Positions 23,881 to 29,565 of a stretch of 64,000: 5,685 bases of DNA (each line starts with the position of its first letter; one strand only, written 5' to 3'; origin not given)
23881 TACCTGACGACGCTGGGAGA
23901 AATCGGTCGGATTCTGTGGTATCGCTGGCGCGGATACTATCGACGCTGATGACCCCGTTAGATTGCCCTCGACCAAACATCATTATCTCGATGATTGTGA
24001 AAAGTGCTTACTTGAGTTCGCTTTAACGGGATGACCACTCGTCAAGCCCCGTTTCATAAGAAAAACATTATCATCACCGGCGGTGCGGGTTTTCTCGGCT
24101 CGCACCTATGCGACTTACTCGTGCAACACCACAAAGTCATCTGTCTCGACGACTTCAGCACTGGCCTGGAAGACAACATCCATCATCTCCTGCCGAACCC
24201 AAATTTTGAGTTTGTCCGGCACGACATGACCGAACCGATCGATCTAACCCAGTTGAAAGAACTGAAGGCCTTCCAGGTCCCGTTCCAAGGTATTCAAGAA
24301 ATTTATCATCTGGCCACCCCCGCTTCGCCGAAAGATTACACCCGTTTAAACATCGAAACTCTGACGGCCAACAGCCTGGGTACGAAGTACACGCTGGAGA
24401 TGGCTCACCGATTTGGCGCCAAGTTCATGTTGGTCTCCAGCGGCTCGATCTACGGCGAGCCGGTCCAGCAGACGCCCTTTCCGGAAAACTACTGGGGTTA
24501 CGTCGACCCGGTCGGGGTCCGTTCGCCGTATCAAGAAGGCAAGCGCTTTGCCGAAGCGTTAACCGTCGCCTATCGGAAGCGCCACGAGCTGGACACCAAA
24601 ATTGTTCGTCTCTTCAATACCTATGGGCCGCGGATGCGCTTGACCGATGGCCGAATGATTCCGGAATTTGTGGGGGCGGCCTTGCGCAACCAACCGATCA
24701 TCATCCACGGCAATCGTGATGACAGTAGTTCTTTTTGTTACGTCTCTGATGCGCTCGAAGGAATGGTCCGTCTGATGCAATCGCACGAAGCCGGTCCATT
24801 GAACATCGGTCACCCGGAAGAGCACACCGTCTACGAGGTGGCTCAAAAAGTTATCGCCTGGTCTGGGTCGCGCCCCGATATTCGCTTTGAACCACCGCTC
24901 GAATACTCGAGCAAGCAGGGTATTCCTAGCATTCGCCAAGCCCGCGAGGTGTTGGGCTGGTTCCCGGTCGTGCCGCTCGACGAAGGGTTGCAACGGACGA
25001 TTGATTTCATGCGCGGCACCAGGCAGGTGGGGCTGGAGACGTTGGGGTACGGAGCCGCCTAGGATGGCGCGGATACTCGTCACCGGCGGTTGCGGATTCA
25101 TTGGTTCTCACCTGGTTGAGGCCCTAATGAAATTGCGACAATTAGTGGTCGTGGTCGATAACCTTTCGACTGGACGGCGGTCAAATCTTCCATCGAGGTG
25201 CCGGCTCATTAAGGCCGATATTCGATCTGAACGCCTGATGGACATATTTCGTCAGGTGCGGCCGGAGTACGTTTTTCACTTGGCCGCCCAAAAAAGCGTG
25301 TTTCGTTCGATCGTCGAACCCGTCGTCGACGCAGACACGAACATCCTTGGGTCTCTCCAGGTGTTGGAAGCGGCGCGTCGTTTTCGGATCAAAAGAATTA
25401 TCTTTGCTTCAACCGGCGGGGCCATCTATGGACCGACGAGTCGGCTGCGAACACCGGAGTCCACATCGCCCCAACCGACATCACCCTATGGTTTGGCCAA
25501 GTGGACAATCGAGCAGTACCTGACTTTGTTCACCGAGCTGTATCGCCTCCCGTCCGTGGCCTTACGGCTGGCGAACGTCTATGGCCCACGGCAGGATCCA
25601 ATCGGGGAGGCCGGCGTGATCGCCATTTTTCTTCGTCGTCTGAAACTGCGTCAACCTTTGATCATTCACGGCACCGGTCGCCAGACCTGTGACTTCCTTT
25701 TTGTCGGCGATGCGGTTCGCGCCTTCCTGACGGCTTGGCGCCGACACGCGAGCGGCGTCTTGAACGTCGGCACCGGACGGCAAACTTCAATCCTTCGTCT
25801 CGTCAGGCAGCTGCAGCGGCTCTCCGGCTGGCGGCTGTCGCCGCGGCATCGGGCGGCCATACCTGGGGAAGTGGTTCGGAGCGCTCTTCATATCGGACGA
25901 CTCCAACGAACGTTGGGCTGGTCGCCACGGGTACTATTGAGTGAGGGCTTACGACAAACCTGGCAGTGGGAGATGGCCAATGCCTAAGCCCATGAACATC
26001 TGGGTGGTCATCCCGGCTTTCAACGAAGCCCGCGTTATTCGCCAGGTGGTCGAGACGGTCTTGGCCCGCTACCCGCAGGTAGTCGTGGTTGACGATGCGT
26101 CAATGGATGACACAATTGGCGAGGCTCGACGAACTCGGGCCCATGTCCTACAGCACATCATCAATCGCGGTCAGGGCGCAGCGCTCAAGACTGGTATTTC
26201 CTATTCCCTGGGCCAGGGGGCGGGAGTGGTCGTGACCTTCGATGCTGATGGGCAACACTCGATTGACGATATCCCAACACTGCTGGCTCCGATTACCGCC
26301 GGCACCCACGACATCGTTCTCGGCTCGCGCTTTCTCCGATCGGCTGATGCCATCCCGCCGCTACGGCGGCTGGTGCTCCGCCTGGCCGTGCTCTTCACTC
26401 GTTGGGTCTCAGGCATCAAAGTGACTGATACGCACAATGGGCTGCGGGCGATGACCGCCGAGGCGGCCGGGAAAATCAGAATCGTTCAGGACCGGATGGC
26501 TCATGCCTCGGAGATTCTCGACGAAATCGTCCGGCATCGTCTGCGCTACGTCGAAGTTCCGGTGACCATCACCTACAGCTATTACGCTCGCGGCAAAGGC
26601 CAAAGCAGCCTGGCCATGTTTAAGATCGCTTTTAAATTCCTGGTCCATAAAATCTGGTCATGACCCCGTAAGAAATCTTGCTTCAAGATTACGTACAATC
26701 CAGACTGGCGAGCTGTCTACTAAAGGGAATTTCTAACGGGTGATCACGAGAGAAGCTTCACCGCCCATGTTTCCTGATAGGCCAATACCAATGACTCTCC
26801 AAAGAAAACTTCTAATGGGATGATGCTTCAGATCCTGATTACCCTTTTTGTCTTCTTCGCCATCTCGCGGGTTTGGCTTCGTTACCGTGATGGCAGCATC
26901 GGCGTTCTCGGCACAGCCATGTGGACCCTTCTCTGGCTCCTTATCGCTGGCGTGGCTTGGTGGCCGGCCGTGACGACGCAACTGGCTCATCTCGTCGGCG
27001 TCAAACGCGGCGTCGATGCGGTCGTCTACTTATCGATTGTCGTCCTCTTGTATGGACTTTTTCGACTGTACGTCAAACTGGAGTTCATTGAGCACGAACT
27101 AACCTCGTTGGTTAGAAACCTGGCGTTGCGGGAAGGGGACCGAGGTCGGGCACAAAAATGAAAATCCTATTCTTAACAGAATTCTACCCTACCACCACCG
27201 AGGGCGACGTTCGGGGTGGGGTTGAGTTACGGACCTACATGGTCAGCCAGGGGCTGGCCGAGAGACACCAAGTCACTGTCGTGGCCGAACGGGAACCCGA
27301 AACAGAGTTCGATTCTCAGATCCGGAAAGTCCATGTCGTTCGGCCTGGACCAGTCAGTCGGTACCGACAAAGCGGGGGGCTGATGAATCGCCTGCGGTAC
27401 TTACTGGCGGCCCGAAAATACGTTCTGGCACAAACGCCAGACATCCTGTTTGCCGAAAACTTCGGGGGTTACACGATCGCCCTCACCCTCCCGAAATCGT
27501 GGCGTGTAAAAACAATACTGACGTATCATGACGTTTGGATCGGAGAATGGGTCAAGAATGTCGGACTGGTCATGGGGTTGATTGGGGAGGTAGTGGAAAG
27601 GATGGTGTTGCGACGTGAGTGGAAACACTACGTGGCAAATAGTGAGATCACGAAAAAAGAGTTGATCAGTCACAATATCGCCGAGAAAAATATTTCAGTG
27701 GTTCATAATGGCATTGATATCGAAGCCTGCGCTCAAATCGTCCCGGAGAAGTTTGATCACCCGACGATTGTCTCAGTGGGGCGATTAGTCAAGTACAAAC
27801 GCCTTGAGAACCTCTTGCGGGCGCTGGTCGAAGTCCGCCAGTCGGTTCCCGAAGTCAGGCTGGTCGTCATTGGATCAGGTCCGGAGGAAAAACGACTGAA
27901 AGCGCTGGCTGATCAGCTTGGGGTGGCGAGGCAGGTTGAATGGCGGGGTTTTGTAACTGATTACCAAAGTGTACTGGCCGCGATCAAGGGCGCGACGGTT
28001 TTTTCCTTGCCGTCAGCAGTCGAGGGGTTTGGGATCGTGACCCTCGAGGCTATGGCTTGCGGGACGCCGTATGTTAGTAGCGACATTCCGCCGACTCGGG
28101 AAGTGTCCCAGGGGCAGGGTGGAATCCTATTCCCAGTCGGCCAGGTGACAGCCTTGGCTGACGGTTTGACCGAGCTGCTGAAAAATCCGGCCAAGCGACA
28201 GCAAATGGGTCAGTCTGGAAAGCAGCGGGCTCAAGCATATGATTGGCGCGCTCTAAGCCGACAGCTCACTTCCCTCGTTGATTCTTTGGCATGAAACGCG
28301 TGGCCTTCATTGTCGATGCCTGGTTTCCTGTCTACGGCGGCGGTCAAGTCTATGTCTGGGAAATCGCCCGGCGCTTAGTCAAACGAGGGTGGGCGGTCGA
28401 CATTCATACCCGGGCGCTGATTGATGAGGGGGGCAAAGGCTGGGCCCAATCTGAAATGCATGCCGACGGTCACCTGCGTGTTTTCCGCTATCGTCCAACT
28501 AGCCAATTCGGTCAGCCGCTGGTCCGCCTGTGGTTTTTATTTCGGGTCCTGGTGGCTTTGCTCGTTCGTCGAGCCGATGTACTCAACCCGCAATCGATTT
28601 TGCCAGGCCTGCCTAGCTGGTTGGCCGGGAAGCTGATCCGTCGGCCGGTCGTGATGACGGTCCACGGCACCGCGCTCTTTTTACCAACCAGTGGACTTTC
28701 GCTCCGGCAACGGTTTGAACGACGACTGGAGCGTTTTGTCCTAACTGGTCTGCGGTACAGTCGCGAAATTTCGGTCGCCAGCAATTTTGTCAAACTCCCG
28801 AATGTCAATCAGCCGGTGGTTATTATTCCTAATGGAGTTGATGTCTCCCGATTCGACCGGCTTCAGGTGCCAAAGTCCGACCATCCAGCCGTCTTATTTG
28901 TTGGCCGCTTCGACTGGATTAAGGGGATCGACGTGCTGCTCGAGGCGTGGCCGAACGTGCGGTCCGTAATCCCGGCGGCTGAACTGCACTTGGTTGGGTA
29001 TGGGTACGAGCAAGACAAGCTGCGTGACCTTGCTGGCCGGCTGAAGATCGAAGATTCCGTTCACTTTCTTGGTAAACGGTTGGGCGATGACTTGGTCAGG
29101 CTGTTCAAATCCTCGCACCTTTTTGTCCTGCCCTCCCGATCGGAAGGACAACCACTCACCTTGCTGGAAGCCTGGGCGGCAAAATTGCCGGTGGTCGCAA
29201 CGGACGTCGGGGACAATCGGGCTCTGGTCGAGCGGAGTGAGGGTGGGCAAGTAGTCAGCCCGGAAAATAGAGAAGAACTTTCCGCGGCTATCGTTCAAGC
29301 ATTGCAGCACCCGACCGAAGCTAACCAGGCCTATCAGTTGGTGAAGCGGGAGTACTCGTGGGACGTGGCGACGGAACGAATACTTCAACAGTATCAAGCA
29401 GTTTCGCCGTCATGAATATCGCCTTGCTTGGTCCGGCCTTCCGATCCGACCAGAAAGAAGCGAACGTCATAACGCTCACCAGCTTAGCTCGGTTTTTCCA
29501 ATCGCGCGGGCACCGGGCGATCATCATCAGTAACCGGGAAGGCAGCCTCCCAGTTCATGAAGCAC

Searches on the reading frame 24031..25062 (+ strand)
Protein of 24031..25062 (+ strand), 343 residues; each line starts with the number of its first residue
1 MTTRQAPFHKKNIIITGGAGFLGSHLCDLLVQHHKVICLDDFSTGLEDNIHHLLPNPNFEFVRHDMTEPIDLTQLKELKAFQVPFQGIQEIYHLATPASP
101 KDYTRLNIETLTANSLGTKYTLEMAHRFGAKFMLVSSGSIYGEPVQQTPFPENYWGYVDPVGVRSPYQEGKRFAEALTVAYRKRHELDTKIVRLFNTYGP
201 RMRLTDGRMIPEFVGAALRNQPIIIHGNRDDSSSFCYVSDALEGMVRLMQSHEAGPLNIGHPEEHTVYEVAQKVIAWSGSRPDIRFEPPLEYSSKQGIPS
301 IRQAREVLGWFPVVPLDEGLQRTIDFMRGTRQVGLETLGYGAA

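Call 33: search_protein_families(library=pfam, proteins=[window:24031-25062:+], max_evalue=0.001)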
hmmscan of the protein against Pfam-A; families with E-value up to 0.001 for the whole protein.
window:24031-25062:+ (343 aa): 5 families
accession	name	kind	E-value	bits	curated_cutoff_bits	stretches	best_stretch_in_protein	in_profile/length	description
PF01370.27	Epimerase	-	9.2e-42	143.5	20.9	1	13-260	1-240/240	NAD dependent epimerase/dehydratase family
PF16363.11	GDP_Man_Dehyd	-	5e-41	141.7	27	1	14-322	1-331/332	GDP-mannose 4,6 dehydratase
PF07993.18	NAD_binding_4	-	3.7e-08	33.3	20.1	1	109-196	107-206/258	Male sterility protein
PF01073.25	3Beta_HSD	-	1.4e-07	31.2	22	1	14-238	1-218/280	3-beta hydroxysteroid dehydrogenase/isomerase family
PF02719.21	Polysacc_synt_2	-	1.3e-05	25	20.2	1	13-136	1-127/293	Polysaccharide biosynthesis protein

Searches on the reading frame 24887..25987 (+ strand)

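Call 33: search_protein_families(library=pfam, proteins=[window:24887-25987:+], max_evalue=0.001)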
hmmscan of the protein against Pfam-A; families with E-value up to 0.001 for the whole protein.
window:24887-25987:+ (366 aa): 6 families
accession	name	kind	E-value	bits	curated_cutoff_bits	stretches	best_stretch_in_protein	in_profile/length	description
PF01370.27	Epimerase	-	1.4e-56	192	20.9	1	63-295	1-240/240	NAD dependent epimerase/dehydratase family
PF16363.11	GDP_Man_Dehyd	-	8.4e-48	164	27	1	64-358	1-332/332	GDP-mannose 4,6 dehydratase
PF01073.25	3Beta_HSD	-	1.6e-16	60.6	22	1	64-285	1-230/280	3-beta hydroxysteroid dehydrogenase/isomerase family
PF02719.21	Polysacc_synt_2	-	1.7e-16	60.7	20.2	1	63-318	1-252/293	Polysaccharide biosynthesis protein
PF04321.23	RmlD_sub_bind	-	1.8e-12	47.4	27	1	62-259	2-174/287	RmlD substrate binding domain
PF07993.18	NAD_binding_4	-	6.9e-09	35.7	20.1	1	116-237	81-210/258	Male sterility protein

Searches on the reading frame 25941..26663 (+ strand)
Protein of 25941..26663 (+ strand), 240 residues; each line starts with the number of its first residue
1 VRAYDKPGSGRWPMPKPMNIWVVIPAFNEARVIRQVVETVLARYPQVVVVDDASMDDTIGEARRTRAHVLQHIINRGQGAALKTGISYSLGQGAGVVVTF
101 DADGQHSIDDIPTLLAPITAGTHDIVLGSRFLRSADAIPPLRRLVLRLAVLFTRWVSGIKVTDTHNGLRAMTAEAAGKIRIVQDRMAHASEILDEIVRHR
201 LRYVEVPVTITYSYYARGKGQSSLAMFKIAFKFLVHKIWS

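Call 33: search_protein_families(library=pfam, proteins=[window:25941-26663:+], max_evalue=0.001)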
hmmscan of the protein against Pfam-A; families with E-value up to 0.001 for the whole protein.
window:25941-26663:+ (240 aa): 1 family
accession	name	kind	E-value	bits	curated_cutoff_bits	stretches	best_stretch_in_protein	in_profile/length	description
PF00535.33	Glycos_transf_2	-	2.6e-24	86.5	23.3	1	22-136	2-121/168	Glycosyl transferase family 2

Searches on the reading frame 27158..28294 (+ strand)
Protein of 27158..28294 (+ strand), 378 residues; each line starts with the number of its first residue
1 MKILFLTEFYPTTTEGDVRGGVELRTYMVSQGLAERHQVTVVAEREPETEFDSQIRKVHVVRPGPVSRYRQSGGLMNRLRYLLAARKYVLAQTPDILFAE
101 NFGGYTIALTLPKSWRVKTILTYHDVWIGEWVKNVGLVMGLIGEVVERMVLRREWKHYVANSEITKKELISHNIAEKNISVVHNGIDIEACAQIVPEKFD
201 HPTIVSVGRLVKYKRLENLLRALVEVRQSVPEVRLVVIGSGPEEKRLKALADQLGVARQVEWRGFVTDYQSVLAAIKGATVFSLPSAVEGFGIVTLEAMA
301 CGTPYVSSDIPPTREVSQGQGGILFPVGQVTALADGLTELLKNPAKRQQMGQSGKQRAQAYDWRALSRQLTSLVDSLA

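Call 8: search_protein_families(library=pfam, proteins=[window:27158-28294:+], max_evalue=0.001)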
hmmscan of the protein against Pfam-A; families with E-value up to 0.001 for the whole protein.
window:27158-28294:+ (378 aa): 7 families
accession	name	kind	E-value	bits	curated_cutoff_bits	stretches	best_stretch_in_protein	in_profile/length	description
PF00534.26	Glycos_transf_1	-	2.5e-42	144.8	26.4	1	197-357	11-172/172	Glycosyl transferases group 1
PF13692.12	Glyco_trans_1_4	-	7.2e-34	117.5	27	1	202-343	2-142/142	Glycosyl transferases group 1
PF13439.12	Glyco_transf_4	-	1.9e-22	80.5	28.5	1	20-189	2-169/170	Glycosyltransferase Family 4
PF13579.12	Glyco_trans_4_4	-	1.1e-17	65.3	29.7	1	20-185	1-158/158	Glycosyl transferase 4-like domain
PF20706.3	GT4-conflict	-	6.8e-17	61.9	26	1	170-308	165-311/385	Family 4 Glycosyltransferase in conflict systems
PF13524.12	Glyco_trans_1_2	-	4.4e-08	33.6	25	1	221-364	7-136/144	Glycosyl transferase-like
PF13108.11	DUF3969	-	0.0002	21.8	25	1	146-229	22-102/106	Protein of unknown function (DUF3969)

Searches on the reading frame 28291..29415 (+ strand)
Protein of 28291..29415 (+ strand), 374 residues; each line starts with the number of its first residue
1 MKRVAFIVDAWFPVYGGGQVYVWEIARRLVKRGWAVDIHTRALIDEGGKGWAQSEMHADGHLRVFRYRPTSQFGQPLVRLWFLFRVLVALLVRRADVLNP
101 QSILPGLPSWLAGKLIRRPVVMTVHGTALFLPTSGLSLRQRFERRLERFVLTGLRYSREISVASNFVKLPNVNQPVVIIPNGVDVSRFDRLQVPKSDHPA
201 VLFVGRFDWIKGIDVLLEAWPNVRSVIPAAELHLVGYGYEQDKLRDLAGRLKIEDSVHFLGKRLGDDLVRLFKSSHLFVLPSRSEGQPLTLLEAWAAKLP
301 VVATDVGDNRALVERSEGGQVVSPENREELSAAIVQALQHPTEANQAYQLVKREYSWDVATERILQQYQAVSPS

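Call 8: search_protein_families(library=pfam, proteins=[window:28291-29415:+], max_evalue=0.001)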
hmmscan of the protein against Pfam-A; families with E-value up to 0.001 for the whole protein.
window:28291-29415:+ (374 aa): 6 families
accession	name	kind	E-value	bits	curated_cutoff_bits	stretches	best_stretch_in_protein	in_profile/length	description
PF13692.12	Glyco_trans_1_4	-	1.7e-36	126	27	1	199-339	2-141/142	Glycosyl transferases group 1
PF00534.26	Glycos_transf_1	-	3.1e-34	118.4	26.4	1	195-346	12-164/172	Glycosyl transferases group 1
PF13439.12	Glyco_transf_4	-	4.7e-19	69.5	28.5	1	15-187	1-170/170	Glycosyltransferase Family 4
PF13579.12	Glyco_trans_4_4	-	1.8e-14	54.8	29.7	1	16-153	1-127/158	Glycosyl transferase 4-like domain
PF20706.3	GT4-conflict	-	1.7e-13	50.8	26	1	168-362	167-383/385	Family 4 Glycosyltransferase in conflict systems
PF13524.12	Glyco_trans_1_2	-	1.1e-06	29.1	25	1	228-365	13-143/144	Glycosyl transferase-like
